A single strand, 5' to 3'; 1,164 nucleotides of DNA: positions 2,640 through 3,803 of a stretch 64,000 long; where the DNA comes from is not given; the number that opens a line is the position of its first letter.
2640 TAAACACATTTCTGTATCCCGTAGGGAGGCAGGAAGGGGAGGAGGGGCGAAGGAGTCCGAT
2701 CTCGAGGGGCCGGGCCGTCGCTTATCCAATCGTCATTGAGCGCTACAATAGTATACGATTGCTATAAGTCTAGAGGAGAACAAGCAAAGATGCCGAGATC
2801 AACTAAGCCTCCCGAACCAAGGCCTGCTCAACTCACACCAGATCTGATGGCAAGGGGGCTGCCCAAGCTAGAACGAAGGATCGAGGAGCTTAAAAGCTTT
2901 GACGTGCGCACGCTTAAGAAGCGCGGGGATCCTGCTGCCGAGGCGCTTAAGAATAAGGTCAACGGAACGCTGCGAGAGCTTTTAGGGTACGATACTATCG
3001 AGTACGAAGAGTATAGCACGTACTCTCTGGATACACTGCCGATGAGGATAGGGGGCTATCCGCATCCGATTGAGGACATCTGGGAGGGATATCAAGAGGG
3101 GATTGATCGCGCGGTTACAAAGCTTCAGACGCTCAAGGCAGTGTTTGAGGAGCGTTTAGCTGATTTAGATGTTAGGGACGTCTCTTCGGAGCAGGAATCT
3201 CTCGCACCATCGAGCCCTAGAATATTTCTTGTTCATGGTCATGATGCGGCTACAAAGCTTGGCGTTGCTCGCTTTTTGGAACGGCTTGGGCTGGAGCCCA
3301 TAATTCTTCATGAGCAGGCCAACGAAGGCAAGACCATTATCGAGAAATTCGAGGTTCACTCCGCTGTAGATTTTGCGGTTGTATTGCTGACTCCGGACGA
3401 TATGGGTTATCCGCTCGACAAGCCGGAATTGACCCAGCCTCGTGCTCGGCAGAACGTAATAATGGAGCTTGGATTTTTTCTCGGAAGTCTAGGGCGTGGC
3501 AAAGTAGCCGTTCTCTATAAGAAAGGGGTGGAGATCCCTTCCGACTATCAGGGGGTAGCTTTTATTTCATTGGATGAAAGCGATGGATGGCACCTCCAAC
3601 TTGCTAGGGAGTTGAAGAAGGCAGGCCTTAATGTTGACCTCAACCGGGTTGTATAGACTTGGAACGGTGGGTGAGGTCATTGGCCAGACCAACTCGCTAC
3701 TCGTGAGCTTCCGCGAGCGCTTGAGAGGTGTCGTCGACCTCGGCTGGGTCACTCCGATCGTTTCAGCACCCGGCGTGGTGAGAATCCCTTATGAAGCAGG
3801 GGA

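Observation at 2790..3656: Low-GC stand-alone TIR-like/SLOG (COG4271-type) protein in the island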

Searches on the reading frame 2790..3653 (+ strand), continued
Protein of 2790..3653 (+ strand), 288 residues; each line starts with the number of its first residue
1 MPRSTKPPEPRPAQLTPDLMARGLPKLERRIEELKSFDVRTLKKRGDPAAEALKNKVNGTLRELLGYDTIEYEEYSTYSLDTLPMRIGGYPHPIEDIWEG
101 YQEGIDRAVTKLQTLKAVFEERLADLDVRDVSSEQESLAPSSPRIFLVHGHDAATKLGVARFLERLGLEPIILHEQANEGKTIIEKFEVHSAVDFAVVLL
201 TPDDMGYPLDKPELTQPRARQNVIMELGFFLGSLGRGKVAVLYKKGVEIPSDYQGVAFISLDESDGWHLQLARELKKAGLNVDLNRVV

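Call 88: get_annotated_region(hit=H1, flank=6000)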
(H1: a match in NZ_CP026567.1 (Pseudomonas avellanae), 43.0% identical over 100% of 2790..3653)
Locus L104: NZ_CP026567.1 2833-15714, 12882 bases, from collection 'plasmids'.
description: Pseudomonas avellanae strain R2leaf plasmid p5_tig9, complete sequence
organism: Pseudomonas avellanae (NCBI taxid 46257)
taxonomy: Bacteria; Pseudomonadota; Gammaproteobacteria; Pseudomonadales; Pseudomonadaceae; Pseudomonas; Pseudomonas avellanae
host: -; source: Prunus avium; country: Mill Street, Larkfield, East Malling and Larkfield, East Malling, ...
typing (MOB-suite, as given by PLSDB): non-mobilizable; replicon rep_cluster_356
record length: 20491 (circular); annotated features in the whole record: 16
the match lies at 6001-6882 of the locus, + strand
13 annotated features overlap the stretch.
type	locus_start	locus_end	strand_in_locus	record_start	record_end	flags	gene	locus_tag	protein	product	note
CDS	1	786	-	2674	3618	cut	-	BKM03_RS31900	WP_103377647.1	bifunctional helix-turn-helix transcriptional regulator/GNAT family N-acetyltransferase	-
CDS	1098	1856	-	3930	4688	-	-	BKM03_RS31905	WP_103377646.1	SDR family NAD(P)-dependent oxidoreductase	-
CDS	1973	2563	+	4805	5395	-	-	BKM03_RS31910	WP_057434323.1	TetR/AcrR family transcriptional regulator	GO:0006355 - regulation of DNA-templated transcription [Evidence IEA]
CDS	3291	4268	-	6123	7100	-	-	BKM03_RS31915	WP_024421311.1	IS5-like element ISPssy family transposase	GO:0006313 - DNA transposition [Evidence IEA]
CDS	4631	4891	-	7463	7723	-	-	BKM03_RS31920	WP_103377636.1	hypothetical protein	-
CDS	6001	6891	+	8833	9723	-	-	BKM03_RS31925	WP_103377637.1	nucleotide-binding protein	-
CDS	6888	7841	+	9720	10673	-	-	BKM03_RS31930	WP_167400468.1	tyrosine-type recombinase/integrase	GO:0015074 - DNA integration [Evidence IEA]; GO:0006310 - DNA recombination [Evidence IEA]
CDS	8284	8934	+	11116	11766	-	-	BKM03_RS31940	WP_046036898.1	AAA family ATPase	-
CDS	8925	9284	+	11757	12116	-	-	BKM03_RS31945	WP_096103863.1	hypothetical protein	-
CDS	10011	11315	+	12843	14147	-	-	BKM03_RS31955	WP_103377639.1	replication initiation protein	-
CDS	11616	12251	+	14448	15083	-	-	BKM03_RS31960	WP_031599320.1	recombinase family protein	GO:0006310 - DNA recombination [Evidence IEA]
CDS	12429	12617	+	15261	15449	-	-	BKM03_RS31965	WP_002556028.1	hypothetical protein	-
CDS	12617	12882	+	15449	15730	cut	-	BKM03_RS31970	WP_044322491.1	type II toxin-antitoxin system RelE/ParE family toxin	GO:0030541 - plasmid partitioning [Evidence IEA]; GO:0051290 - protein heterotetramerization [Evidence IEA]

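Call 94: search_protein_families(library=padloc, proteins=[L012:8001-8843:+, L039:7965-8768:+, L007:7049-7960:+], max_evalue=0.001)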
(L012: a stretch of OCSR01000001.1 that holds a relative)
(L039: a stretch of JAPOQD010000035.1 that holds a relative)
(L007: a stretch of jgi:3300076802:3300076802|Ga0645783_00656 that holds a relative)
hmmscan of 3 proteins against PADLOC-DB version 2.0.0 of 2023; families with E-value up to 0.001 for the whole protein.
L012:8001-8843:+ (281 aa): 9 families
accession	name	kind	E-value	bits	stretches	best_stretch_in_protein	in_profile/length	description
PDLC05005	PDC-S35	-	4.3e-84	280.4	1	9-278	5-262/264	-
PDLC05007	PDC-S35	-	1.2e-73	246.2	1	99-278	106-277/278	-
PDLC05004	PDC-S35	-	1.5e-63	212.9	1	101-278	83-264/265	-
PDLC05006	PDC-S35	-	2.7e-47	159.1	1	116-277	63-230/231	-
PDLC05003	PDC-S35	-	1.7e-40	137.2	1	104-277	58-239/245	-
PDLC00729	Effector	-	6.6e-13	46.8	1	179-254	51-124/310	TIR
PDLC00731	Effector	-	9.9e-13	45.7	1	171-248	193-271/306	TIR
PDLC00732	Effector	-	8.2e-10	36.1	1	175-248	193-267/301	TIR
PDLC02371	PycTIR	-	4.4e-09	34.1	1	134-252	151-260/288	-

L039:7965-8768:+ (268 aa): 9 families
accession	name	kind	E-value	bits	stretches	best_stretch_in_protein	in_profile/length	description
PDLC05005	PDC-S35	-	2.6e-87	290.9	1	7-266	4-261/264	-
PDLC05007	PDC-S35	-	9e-77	256.4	1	11-267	31-277/278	-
PDLC05004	PDC-S35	-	3.3e-74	247.9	1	6-266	16-263/265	-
PDLC05006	PDC-S35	-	2e-50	169.3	1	113-266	73-230/231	-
PDLC05003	PDC-S35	-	5.4e-44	148.6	1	99-266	68-239/245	-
PDLC00731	Effector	-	3.5e-14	50.5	1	160-245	194-279/306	TIR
PDLC00729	Effector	-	1.1e-13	49.3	1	173-245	57-126/310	TIR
PDLC00732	Effector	-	4.9e-11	40.1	1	164-242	194-272/301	TIR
PDLC02371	PycTIR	-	1e-10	39.5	1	122-244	151-262/288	-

L007:7049-7960:+ (304 aa): 0 families

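Call 98: find_related_loci(query=A1, collection=viral_contigs, flank=6000)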
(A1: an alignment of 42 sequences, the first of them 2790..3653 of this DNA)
Query A1 (288 aa) in viral_contigs; peptide patterns used: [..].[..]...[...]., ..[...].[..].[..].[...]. (x = any residue, [..] = any of these).
249 stretches matched a pattern; 181 encode a relative of the query (tblastn E <= 1e-3); the best 80 are kept; 80 distinct loci.
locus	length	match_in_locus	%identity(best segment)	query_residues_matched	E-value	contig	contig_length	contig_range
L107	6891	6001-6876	41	3-288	1e-62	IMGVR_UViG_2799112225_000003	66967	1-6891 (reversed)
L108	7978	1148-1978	41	14-288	7e-62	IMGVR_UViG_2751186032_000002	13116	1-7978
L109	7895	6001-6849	42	1-288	1e-61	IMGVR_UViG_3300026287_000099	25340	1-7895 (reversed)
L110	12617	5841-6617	42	22-286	1e-60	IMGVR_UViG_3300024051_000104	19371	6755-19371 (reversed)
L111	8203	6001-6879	42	1-288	4e-60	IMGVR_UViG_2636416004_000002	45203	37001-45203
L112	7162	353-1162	44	17-286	5e-59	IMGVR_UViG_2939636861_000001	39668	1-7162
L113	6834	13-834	43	16-288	2e-58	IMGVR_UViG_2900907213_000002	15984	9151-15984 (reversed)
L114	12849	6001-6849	37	2-288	1e-57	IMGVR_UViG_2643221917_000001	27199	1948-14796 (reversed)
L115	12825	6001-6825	41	8-288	5e-57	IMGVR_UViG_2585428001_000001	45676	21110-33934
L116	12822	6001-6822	41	8-288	8e-55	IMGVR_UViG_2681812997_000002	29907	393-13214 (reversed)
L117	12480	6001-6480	56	131-287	2e-54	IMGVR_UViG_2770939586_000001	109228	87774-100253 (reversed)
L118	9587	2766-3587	43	13-288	8e-65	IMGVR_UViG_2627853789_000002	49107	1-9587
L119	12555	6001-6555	48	98-284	6e-51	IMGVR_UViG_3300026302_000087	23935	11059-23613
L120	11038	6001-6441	53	142-288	1e-50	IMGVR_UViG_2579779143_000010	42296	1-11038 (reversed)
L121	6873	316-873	48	99-287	1e-50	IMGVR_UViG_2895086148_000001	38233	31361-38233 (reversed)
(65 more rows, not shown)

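Call 101: search_protein_families(library=padloc, alignment_id=A6, max_evalue=0.00001)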
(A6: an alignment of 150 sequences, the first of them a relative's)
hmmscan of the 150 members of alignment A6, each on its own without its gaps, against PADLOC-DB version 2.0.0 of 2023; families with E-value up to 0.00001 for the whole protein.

A. member 1, L005:7396-7716:+ (107 aa): 0 families

B. families by the number of members that match (of 150 scanned): 278 families (the first 25 are shown)
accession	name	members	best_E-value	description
PDLC03632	MTase_III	7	4.5e-147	Type III methyltransferase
PDLC03644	MTase_III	7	9.7e-141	Type III methyltransferase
PDLC03636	MTase_III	7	1.2e-54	Type III methyltransferase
PDLC03635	MTase_III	7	3.5e-46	Type III methyltransferase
PDLC03354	MTase_II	7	1.8e-42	Type II methyltransferase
PDLC03633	MTase_III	7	4.1e-28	Type III methyltransferase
PDLC03300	MTase_II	7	1.1e-25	Type II methyltransferase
PDLC03339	MTase_II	7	5e-24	Type II methyltransferase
PDLC03371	MTase_II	7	2.5e-23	Type II methyltransferase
PDLC03299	MTase_II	7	3.4e-16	Type II methyltransferase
PDLC03638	MTase_III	6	6.4e-33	Type III methyltransferase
PDLC03738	oMTase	6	1.8e-17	orphan methyltransferase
PDLC03216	MTase_II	6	7.3e-17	Type II methyltransferase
PDLC03228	MTase_II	6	4.1e-09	Type II methyltransferase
PDLC03387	MTase_II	5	8.1e-15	Type II methyltransferase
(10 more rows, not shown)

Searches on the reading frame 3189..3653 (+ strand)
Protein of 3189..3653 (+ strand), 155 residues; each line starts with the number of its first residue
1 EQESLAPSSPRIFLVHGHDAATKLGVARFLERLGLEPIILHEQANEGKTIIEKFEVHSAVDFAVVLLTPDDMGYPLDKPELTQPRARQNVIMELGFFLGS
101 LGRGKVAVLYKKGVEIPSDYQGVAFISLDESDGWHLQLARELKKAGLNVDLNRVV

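Call 90: search_dna_similar(query=window:3189-3653:+, collection=plasmids, mode=protein, max_evalue=1e-10, max_rows=20, rows=spread)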
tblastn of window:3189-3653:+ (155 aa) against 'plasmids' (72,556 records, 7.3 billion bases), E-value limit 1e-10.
Records with a match: 1152; places in all: 1166; records where one place covers at least 80% of the query: 1140.
Best place of each record, by identity: <60% 1152.
By first word of the organism name: Klebsiella 617; Escherichia 368; Salmonella 64; Enterobacter 23; Burkholderia 9; Bacillus 7; Rhizobium 6; Pseudomonas 5; Agrobacterium 5; Shigella 5; and 26 more.
By predicted mobility (MOB-suite, as given by PLSDB): conjugative 577; non-mobilizable 510; mobilizable 65.
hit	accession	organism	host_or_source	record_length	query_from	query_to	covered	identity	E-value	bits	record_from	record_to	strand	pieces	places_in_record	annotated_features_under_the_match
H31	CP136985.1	Pseudomonas aeruginosa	Homo sapiens,Wound/Abscess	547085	6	155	97%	58.0%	6e-48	172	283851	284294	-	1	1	nucleotide-binding protein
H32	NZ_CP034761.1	Klebsiella pneumoniae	Homo sapiens,blood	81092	7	155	96%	53.3%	2e-39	147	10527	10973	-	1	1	nucleotide-binding protein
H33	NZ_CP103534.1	Escherichia coli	Homo sapiens,blood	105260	7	155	96%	53.3%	2e-39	147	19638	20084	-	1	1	nucleotide-binding protein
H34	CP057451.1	Escherichia coli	culture,Pooled cattle faecal samples ...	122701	7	155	96%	53.3%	2e-39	147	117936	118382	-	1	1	nucleotide-binding protein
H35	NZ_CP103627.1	Escherichia coli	Homo sapiens,blood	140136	7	155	96%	53.3%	2e-39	147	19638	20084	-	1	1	nucleotide-binding protein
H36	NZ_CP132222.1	Klebsiella pneumoniae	Homo sapiens,urine,urine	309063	7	155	96%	53.3%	2e-39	147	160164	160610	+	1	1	nucleotide-binding protein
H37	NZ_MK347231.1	Klebsiella pneumoniae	-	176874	9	150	92%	54.5%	2e-38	144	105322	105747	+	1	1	nucleotide-binding protein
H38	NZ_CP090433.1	Klebsiella pneumoniae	Homo sapiens,blood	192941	9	150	92%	54.5%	2e-38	144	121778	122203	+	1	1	nucleotide-binding protein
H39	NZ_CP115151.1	Enterobacter hormaechei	Homo sapiens,blood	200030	9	150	92%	54.5%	2e-38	144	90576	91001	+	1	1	nucleotide-binding protein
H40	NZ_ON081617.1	Klebsiella pneumoniae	-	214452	9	150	92%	54.5%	2e-38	144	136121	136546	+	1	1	nucleotide-binding protein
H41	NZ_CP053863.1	Klebsiella pneumoniae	Homo sapiens,cell culture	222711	9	150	92%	54.5%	2e-38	144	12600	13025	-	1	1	nucleotide-binding protein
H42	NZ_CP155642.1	Klebsiella pneumoniae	Broncho-alveolar ...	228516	9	150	92%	54.5%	2e-38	144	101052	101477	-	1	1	nucleotide-binding protein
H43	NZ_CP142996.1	Klebsiella pneumoniae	Homo sapiens,blood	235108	9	150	92%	54.5%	2e-38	144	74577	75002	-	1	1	nucleotide-binding protein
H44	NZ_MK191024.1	Klebsiella pneumoniae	sputum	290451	9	150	92%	54.5%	2e-38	144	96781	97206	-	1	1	nucleotide-binding protein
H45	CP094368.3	Klebsiella pneumoniae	Homo sapiens,Cell culture,intestine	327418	9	150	92%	54.5%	2e-38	144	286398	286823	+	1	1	nucleotide-binding protein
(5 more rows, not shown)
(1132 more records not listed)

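Call 91: get_annotated_region(hit=H33, flank=5000)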
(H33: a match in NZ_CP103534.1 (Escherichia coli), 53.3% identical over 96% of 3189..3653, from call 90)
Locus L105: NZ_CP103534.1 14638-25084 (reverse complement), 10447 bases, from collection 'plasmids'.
description: Escherichia coli strain 4238 plasmid pMB9108_1, complete sequence
organism: Escherichia coli (NCBI taxid 562)
taxonomy: Bacteria; Pseudomonadota; Gammaproteobacteria; Enterobacterales; Enterobacteriaceae; Escherichia; Escherichia coli
host: -; source: Homo sapiens,blood; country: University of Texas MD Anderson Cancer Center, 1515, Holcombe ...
typing (MOB-suite, as given by PLSDB): mobilizable; replicon IncFIB,IncFIC,rep_cluster_2244; mating-pair formation MPF_F
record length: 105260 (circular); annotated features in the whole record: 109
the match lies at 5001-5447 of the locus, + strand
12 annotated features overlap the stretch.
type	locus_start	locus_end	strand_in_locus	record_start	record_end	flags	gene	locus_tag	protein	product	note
CDS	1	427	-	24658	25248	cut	-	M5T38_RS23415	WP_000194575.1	hypothetical protein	-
CDS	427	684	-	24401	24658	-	-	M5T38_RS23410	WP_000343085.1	hypothetical protein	-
CDS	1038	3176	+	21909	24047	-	-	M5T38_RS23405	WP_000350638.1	AAA family ATPase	-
CDS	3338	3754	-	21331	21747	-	-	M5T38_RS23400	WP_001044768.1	type II toxin-antitoxin system VapC family toxin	-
CDS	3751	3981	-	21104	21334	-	vapB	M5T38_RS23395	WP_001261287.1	type II toxin-antitoxin system VapB family antitoxin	-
CDS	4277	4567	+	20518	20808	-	-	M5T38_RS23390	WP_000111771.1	hypothetical protein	-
CDS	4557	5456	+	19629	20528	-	-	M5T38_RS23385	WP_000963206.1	nucleotide-binding protein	-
CDS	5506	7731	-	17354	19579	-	-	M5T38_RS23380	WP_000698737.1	P-loop NTPase fold protein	-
CDS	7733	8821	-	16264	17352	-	pifC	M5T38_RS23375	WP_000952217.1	transcriptional repressor PifC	-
CDS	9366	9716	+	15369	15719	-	-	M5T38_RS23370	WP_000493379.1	hypothetical protein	-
CDS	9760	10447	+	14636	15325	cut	-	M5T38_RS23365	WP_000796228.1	hypothetical protein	-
CDS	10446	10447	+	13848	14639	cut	-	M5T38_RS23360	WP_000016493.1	site-specific integrase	GO:0015074 - DNA integration [Evidence IEA]; GO:0006310 - DNA recombination [Evidence IEA]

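Call 92: get_annotated_region(hit=H38, flank=5000)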
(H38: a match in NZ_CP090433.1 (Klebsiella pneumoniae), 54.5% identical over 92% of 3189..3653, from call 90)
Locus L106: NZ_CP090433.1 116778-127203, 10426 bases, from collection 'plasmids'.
description: Klebsiella pneumoniae subsp. pneumoniae strain KPN857 plasmid pA, complete sequence
organism: Klebsiella pneumoniae (NCBI taxid 72407)
taxonomy: Bacteria; Pseudomonadota; Gammaproteobacteria; Enterobacterales; Enterobacteriaceae; Klebsiella; Klebsiella pneumoniae
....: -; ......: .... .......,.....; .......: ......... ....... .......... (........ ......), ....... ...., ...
typing (MOB-suite, as given by PLSDB): non-mobilizable; replicon IncFIB,IncHI1B
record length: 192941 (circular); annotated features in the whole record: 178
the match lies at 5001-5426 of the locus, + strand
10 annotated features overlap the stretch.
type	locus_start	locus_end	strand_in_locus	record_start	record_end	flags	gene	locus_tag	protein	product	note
CDS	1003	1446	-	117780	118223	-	-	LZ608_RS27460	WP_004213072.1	type II toxin-antitoxin system VapC family toxin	-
CDS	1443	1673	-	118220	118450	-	vapB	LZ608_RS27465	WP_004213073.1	type II toxin-antitoxin system VapB family antitoxin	-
CDS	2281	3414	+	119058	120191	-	-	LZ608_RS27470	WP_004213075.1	DUF3800 domain-containing protein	-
CDS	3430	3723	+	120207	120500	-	-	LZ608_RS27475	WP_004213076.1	hypothetical protein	-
CDS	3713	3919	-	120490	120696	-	-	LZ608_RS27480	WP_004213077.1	hypothetical protein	-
CDS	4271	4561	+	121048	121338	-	-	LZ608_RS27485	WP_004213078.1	hypothetical protein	-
CDS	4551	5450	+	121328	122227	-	-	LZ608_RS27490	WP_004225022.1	nucleotide-binding protein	-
CDS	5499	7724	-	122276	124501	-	-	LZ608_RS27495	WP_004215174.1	P-loop NTPase fold protein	-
CDS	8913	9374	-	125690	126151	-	-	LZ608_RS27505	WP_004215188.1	Lrp/AsnC family transcriptional regulator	-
CDS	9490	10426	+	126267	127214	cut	-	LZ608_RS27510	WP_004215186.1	DMT family transporter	-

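Call 94: search_protein_families(library=padloc, proteins=[L105:4557-5453:+, L105:4277-4564:+], max_evalue=0.001)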
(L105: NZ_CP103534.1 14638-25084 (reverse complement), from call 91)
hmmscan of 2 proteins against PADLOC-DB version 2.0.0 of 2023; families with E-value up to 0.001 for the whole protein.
L105:4557-5453:+ (299 aa): 9 families
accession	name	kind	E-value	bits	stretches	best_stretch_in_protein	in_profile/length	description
PDLC05005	PDC-S35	-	2.3e-65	218.9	1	145-295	112-261/264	-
PDLC05007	PDC-S35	-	2.7e-60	202.4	1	144-295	126-276/278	-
PDLC05004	PDC-S35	-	2.6e-57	192.4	1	102-294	65-262/265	-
PDLC05006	PDC-S35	-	1.7e-42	143.4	1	146-293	77-228/231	-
PDLC05003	PDC-S35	-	4.6e-42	142.3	1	142-298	80-242/245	-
PDLC00729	Effector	-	6.8e-13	46.7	1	198-273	52-125/310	TIR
PDLC00731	Effector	-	7.8e-13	46.1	1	189-266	194-271/306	TIR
PDLC00732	Effector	-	3.8e-12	43.7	1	190-266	191-267/301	TIR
PDLC02371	PycTIR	-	1.1e-09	36.1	1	189-271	190-261/288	-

L105:4277-4564:+ (96 aa): 0 families
